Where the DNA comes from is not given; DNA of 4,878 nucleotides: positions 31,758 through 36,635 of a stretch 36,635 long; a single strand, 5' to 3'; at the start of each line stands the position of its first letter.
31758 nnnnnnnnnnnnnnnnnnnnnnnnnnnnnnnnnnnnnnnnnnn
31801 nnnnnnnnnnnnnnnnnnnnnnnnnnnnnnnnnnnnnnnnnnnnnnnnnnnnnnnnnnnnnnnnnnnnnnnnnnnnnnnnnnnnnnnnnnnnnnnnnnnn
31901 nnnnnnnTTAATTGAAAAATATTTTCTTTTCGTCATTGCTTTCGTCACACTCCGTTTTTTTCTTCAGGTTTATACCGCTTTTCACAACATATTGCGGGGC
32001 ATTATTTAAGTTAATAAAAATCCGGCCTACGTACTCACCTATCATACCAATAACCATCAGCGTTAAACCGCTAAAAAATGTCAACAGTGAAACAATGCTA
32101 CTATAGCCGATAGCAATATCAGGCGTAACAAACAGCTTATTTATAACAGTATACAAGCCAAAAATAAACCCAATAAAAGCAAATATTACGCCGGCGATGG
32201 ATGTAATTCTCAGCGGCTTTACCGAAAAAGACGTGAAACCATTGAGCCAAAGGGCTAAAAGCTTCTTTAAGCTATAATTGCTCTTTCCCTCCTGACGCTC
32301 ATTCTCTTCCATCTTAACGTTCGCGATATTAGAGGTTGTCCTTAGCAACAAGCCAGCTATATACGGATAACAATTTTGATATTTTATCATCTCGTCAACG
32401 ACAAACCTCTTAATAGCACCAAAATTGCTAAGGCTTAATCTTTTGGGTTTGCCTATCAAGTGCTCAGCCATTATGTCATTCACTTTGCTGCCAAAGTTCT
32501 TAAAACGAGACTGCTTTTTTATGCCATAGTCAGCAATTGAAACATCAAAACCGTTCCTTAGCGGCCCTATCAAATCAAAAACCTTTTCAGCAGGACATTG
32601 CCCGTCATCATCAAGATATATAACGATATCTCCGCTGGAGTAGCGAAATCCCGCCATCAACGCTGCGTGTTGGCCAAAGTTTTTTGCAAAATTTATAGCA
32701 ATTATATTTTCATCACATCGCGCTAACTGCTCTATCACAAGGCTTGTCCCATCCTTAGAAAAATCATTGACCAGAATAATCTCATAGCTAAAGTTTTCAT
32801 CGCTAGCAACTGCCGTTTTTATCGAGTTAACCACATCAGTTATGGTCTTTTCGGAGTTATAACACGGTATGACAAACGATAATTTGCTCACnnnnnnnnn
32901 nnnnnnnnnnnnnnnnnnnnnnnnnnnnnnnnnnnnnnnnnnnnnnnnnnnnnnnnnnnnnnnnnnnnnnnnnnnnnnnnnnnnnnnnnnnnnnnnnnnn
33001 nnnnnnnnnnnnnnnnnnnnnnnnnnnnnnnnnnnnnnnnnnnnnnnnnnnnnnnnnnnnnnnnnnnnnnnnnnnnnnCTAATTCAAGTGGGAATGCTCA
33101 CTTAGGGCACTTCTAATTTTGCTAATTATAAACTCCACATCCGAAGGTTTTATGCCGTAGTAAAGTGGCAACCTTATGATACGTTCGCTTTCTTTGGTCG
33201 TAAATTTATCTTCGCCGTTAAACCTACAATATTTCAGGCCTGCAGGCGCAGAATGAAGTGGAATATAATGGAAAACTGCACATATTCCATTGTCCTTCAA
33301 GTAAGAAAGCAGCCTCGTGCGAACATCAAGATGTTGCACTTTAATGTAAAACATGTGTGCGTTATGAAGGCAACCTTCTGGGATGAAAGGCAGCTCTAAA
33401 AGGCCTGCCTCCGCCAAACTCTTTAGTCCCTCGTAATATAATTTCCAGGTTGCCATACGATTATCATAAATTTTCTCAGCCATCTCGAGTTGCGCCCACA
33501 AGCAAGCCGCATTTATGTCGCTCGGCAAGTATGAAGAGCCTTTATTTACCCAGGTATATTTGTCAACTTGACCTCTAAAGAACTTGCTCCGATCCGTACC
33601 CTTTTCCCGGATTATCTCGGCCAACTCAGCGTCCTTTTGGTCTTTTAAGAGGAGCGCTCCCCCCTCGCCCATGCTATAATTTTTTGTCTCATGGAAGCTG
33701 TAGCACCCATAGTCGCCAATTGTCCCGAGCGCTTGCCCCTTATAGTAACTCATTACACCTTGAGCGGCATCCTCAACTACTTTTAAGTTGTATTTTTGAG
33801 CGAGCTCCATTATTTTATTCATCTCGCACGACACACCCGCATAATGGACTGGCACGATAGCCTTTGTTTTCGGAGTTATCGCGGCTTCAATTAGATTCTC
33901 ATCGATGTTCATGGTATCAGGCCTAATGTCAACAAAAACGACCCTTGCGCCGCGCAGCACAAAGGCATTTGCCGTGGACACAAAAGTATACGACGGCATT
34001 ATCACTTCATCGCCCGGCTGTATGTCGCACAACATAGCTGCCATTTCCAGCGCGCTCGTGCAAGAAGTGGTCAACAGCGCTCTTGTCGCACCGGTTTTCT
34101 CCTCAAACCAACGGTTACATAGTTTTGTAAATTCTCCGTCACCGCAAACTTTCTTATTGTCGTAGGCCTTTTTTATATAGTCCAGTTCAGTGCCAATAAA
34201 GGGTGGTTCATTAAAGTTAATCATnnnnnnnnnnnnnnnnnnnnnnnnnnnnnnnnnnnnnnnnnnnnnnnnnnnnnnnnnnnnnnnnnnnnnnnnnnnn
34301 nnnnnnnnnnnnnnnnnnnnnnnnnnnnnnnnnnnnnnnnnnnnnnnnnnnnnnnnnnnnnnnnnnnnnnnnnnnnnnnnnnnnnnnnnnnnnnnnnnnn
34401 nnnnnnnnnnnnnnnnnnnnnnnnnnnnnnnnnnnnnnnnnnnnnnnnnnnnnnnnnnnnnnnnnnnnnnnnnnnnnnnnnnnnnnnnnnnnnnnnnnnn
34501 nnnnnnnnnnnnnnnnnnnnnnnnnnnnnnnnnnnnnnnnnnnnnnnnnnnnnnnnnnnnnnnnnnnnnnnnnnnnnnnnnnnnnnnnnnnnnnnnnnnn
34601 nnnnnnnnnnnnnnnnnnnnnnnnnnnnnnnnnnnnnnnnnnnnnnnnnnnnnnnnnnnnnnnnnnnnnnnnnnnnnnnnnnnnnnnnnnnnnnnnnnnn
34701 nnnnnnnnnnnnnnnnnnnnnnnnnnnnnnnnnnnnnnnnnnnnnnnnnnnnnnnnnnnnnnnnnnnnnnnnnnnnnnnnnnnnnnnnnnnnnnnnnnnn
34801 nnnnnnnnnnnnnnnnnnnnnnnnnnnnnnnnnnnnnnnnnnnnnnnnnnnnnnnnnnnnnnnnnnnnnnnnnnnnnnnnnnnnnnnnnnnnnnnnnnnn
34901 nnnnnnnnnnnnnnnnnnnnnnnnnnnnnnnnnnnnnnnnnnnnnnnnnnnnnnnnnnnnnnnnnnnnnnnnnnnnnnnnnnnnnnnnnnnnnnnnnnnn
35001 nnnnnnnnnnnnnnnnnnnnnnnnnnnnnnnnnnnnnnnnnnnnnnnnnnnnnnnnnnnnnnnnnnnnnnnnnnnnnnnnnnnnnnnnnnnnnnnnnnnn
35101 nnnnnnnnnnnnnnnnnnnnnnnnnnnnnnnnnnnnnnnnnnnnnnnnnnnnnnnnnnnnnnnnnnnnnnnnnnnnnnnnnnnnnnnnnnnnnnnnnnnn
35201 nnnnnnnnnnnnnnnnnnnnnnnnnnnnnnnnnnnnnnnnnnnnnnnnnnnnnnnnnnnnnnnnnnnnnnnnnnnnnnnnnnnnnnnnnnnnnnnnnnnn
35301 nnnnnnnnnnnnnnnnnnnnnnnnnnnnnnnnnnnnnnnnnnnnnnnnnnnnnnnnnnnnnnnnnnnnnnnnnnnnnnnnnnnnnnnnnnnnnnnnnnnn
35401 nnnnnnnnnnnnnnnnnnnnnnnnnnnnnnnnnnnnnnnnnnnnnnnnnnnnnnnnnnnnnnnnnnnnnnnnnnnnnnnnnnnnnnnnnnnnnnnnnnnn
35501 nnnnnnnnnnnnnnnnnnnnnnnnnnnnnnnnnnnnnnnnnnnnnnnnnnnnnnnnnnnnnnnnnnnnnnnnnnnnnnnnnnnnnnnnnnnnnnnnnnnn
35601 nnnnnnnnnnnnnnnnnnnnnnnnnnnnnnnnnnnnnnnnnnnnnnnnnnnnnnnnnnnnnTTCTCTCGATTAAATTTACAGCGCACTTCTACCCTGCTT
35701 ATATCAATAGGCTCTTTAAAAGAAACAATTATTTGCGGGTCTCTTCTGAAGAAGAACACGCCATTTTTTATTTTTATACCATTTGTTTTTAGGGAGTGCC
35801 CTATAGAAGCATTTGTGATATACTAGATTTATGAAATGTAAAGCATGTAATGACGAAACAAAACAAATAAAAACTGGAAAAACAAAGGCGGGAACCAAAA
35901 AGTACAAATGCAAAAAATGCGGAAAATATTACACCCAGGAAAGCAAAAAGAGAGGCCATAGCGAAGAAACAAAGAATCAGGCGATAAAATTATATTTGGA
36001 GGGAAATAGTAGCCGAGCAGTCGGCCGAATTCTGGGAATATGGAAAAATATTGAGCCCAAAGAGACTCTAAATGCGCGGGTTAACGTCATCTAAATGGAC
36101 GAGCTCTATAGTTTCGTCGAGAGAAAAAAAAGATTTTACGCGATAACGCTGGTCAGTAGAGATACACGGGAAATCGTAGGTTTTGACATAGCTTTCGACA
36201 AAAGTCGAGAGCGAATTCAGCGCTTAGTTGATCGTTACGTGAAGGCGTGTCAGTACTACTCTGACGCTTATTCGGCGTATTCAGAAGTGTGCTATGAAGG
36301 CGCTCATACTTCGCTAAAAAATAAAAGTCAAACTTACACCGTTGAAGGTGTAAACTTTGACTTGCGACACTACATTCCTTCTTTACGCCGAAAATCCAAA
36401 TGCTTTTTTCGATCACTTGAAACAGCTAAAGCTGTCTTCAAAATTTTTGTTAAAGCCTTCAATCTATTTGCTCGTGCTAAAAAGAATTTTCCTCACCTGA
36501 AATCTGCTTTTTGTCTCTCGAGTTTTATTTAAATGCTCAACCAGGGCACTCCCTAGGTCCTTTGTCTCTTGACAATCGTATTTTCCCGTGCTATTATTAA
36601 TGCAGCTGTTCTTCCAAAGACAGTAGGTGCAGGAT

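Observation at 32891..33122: MITE insertion appears to have split an in-frame aminotransferase-GT2 fusion and now supplies the aminotransferase C-terminus and stop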

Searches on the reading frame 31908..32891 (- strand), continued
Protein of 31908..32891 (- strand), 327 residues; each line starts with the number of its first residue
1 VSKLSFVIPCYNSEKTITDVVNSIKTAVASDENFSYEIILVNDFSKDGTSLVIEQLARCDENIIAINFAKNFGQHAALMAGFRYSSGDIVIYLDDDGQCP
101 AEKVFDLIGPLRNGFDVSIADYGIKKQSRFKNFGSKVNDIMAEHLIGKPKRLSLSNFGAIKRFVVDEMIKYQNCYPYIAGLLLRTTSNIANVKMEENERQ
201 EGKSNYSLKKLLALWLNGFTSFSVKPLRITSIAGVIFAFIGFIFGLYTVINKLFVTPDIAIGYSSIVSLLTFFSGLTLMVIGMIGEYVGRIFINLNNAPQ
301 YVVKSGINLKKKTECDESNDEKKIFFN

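Call 63: search_protein_families(library=ncbifam, proteins=[window:31908-32891:-], max_evalue=0.001)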
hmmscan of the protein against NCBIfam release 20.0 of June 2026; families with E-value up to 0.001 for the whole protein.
window:31908-32891:- (327 aa): 19 families
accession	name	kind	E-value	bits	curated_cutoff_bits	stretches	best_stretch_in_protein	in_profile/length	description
NF007986.1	PRK10714.1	equivalog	6.2e-52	176.6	529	1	2-308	6-313/316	undecaprenyl-phosphate 4-deoxy-4-formamido-L-arabinose transferase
NF047588.1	GlcsyltransPgfSStrep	equivalog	2.3e-50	171.6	500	1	3-305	2-304/308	glycosyltransferase PgfS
TIGR03937.1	PgaC_IcaA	equivalog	8.3e-16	57.9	422.3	1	3-97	46-136/407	poly-beta-1,6-N-acetyl-D-glucosamine synthase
TIGR04182.1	glyco_TIGR04182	equivalog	4.7e-13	49.2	325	1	5-287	3-281/293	S-layer glycoprotein N-glycosyltransferase AglJ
NF047683.1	TeichurnBiosyTuaG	equivalog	6e-12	45.7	400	1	3-104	7-104/252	teichuronic acid biosynthesis protein TuaG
NF010496.0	PRK13915.1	equivalog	3.2e-11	42.9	262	1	3-117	32-148/307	glucosyl-3-phosphoglycerate synthase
NF041875.1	EPS_EpsD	equivalog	2.1e-10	40.5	370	1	4-100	1-93/325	exopolysaccharide biosynthesis glycosyltransferase EpsD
NF050050.1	ProtGlycPglI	equivalog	5.4e-10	39.1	500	1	1-131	1-128/306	GalNAc(5)-diNAcBac-PP-undecaprenol beta-1,3-glucosyltransferase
NF038302.1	EPS_HpsE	equivalog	8.1e-10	38.2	300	1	3-98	2-98/307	hormogonium polysaccharide biosynthesis glycosyltransferase HpsE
TIGR03111.1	glyc2_xrt_Gpos1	hypoth_equivalog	2.3e-09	36.6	363.95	1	3-109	50-154/439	TIGR03111 family XrtG-associated glycosyltransferase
NF007482.0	PRK10073.1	equivalog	1.6e-08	33.9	423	1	2-98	6-97/334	glycosyltransferase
TIGR04242.1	nodulat_NodC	equivalog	4.2e-08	32.6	550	1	5-113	51-158/395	chitooligosaccharide synthase NodC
NF041391.1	DPhHxTase_Halo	equivalog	4.8e-07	29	375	1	10-201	3-185/213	dolichyl-phosphate hexose transferase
NF058614.1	PPMAGASynPpgS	equivalog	8.3e-07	28.6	370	1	6-114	4-104/226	polyprenyl-phospho-N-acetylgalactosaminyl synthase PpgS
TIGR03965.1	mycofact_glyco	equivalog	1.9e-06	27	280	1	3-98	75-166/467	mycofactocin biosynthesis glycosyltransferase MftF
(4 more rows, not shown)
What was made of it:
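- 31908..32891 (-): Family-2 glycosyltransferase of the ArnC/GtrB-like polyprenyl-phosphate type, 327 aa, with its own GTG start. NCBIfam ArnC and PgfS hits fall below their cut-offs (call 63).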

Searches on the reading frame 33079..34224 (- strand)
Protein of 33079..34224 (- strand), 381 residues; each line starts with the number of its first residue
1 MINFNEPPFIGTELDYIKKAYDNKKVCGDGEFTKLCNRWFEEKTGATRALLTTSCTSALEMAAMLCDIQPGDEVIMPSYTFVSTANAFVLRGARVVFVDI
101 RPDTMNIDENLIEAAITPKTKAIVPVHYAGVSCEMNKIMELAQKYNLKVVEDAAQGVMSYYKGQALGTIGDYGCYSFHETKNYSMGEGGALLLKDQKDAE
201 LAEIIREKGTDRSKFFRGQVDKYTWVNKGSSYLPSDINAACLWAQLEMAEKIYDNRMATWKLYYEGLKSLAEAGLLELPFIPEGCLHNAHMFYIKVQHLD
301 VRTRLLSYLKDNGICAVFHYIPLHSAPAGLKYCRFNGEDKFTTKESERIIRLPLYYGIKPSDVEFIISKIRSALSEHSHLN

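Call 16: search_protein_families(library=pfam, proteins=[window:33079-34224:-], max_evalue=0.001)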
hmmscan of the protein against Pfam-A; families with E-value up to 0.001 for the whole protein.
window:33079-34224:- (381 aa): 5 families
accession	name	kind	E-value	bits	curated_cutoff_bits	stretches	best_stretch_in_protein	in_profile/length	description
PF01041.23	DegT_DnrJ_EryC1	-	2.7e-87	293.8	19.8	1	13-371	7-360/360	DegT/DnrJ/EryC1/StrS aminotransferase family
PF00155.27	Aminotran_1_2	-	8e-10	38.9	19.7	1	32-160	47-193/361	Aminotransferase class I and II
PF00266.25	Aminotran_5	-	2.7e-07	30.3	21.5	1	50-159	65-182/371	Aminotransferase class-V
PF01053.26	Cys_Met_Meta_PP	-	0.00026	20.1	27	1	45-153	66-174/381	Cys/Met metabolism PLP-dependent enzyme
PF01212.27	Beta_elim_lyase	-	0.00038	20.3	27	1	27-154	29-170/288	Beta-eliminating lyase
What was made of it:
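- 33079..34224 (-): WecE-type (DegT/DnrJ/EryC1) sugar aminotransferase gene as it now stands, 381 aa. Residues 1-370 are native and residues 371-381 are element-encoded. Pfam PF01041, E 2.7e-87 (call 16).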

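Call 63: search_protein_families(library=ncbifam, proteins=[window:33079-34224:-, L100:2819-3061:+, L100:3073-3315:+], max_evalue=0.001)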
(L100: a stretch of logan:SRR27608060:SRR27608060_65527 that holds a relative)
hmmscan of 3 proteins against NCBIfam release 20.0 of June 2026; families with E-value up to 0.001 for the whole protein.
window:33079-34224:- (381 aa): 27 families (the best 25 are shown)
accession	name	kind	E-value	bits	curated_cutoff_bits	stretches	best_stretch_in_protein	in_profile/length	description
TIGR02379.1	ECA_wecE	subfamily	7.8e-192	637.1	434.85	1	1-374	1-375/376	dTDP-4-amino-4,6-dideoxy-D-glucose transaminase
NF008687.0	PRK11706.1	equivalog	1.2e-189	629.8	375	1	1-373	1-373/375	dTDP-4-amino-4,6-dideoxygalactose transaminase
TIGR03588.1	PseC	equivalog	7e-62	209.5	423.5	1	30-373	29-379/380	UDP-4-amino-4,6-dideoxy-N-acetyl-beta-L-altrosamine transaminase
NF008658.2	PRK11658.1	equivalog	1.4e-59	201.7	631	1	33-373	36-376/379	UDP-4-amino-4-deoxy-L-arabinose aminotransferase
TIGR04181.1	NHT_00031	hypoth_equivalog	1.5e-55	188.5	420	1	2-353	1-357/359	LegC family aminotransferase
NF011936.0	PRK15407.1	equivalog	2.3e-41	141.9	423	1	39-376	73-438/440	lipopolysaccharide biosynthesis protein RfbH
TIGR04427.1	PLP_DesI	equivalog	8e-37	127.2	650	1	16-379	37-388/390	dTDP-4-dehydro-6-deoxyglucose aminotransferase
NF041364.1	GntC_guanitoxin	equivalog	4.1e-11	42.4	415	1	43-160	57-181/356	guanitoxin biosynthesis PLP-dependent (S)-gamma-hydroxy-L-arginine cyclodehydratase GntC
NF005816.0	PRK07682.1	equivalog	7e-10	38.1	620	1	47-160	91-210/390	aminotransferase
NF004770.0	PRK06108.1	subfamily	1e-09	37.8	422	1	36-162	86-219/396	pyridoxal phosphate-dependent aminotransferase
NF005817.0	PRK07683.1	equivalog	3.9e-09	35.7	575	1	48-154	91-202/387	aminotransferase A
NF006569.0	PRK09082.1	subfamily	3.6e-08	32.9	420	1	49-124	94-168/386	methionine aminotransferase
NF005855.0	PRK07777.1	equivalog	3.7e-08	33.1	553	1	45-154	88-204/391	pyridoxal phosphate-dependent aminotransferase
NF006488.0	PRK08912.1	equivalog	4.7e-08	32.4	498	1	46-148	86-194/387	aminotransferase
NF004621.0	PRK05957.1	equivalog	5.8e-08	31.9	498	1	50-154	92-201/389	pyridoxal phosphate-dependent aminotransferase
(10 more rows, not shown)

L100:2819-3061:+ (80 aa): 1 family
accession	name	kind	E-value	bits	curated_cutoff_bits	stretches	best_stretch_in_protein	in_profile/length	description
TIGR03585.1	PseH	equivalog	3.7e-11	43.4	93.1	1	2-80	7-83/156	UDP-4-amino-4,6-dideoxy-N-acetyl-beta-L-altrosamine N-acetyltransferase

L100:3073-3315:+ (80 aa): 8 families
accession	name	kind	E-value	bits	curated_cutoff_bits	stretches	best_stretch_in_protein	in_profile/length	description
NF011709.0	PRK15130.1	equivalog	4.4e-14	52.7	218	1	2-75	95-168/186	spermidine N1-acetyltransferase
TIGR03585.1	PseH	equivalog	2.9e-11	43.7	93.1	1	4-69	90-155/156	UDP-4-amino-4,6-dideoxy-N-acetyl-beta-L-altrosamine N-acetyltransferase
NF040503.1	resist_ArsN1a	equivalog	1.7e-10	40.8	170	1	1-70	88-156/159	arsinothricin resistance N-acetyltransferase ArsN1 family A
NF007527.0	PRK10140.1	equivalog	1.9e-09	37.6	236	1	12-72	101-161/162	N-acetyltransferase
NF008072.0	PRK10809.1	equivalog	9.1e-06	25.5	190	1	2-77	116-191/194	ribosomal protein S5-alanine N-acetyltransferase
NF000225.3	AAC_6p_Strep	exception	0.00018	21.5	250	1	2-75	79-154/156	aminoglycoside 6'-N-acetyltransferase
NF000431.1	AAC_6p_Ian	exception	0.00029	20.4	400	1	3-70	107-174/190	aminoglycoside N-acetyltransferase AAC(6')-Ian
TIGR01575.1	rimI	equivalog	0.00049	20.3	86.4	1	2-54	68-119/132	ribosomal protein S18-alanine N-acetyltransferase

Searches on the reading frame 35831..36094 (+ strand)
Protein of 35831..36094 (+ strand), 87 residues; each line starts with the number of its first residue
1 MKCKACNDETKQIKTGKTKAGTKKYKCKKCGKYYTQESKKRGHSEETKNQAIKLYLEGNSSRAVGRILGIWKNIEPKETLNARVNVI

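Call 17: search_protein_families(library=pfam, proteins=[window:35831-36094:+], max_evalue=0.001)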
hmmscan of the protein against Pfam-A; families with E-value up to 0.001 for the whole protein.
window:35831-36094:+ (87 aa): 0 families

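Call 63: search_protein_families(library=ncbifam, proteins=[window:35831-36094:+], max_evalue=0.001)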
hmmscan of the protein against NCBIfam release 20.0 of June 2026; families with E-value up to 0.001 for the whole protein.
window:35831-36094:+ (87 aa): 2 families
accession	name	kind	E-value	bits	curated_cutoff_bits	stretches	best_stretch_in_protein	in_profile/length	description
NF033558.1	transpos_IS1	equivalog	5.2e-16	59.2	100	1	3-73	1-70/199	IS1 family transposase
NF033544.1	transpos_IS1249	exception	1.4e-05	24.4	300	1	2-53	3-52/382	IS1249 family transposase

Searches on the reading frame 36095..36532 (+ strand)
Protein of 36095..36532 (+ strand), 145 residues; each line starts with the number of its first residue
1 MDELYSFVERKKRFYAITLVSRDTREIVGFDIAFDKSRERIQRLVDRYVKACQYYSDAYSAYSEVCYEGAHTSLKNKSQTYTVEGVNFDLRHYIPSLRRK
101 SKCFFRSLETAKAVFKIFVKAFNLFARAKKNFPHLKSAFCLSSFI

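Call 17: search_protein_families(library=pfam, proteins=[window:36095-36532:+], max_evalue=0.001)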
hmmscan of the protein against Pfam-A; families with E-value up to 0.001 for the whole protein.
window:36095-36532:+ (145 aa): 1 family
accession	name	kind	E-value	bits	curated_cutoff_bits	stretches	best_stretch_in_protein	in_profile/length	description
PF03400.19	DDE_Tnp_IS1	-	4.4e-06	27.5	24.1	1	1-120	7-126/131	IS1 transposase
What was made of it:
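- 35792..36553 (+): 762-bp IS1-family insertion sequence with InsA-like and InsB-like ORFs. Its ends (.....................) match the MITE ends, making it the candidate source of transposase in trans. Pfam DDE_Tnp_IS1, 27.5 bits against a cut-off of 24.1 (call 17).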

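Call 63: search_protein_families(library=ncbifam, proteins=[window:36095-36532:+], max_evalue=0.001)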
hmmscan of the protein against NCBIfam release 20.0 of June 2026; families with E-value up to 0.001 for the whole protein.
window:36095-36532:+ (145 aa): 1 family
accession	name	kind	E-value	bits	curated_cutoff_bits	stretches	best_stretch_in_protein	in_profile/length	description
NF033558.1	transpos_IS1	equivalog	4.5e-14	52.9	100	1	1-100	100-199/199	IS1 family transposase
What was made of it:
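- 35792..36553 (+): NCBIfam NF033558 IS1 family matches both ORFs (call 63).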
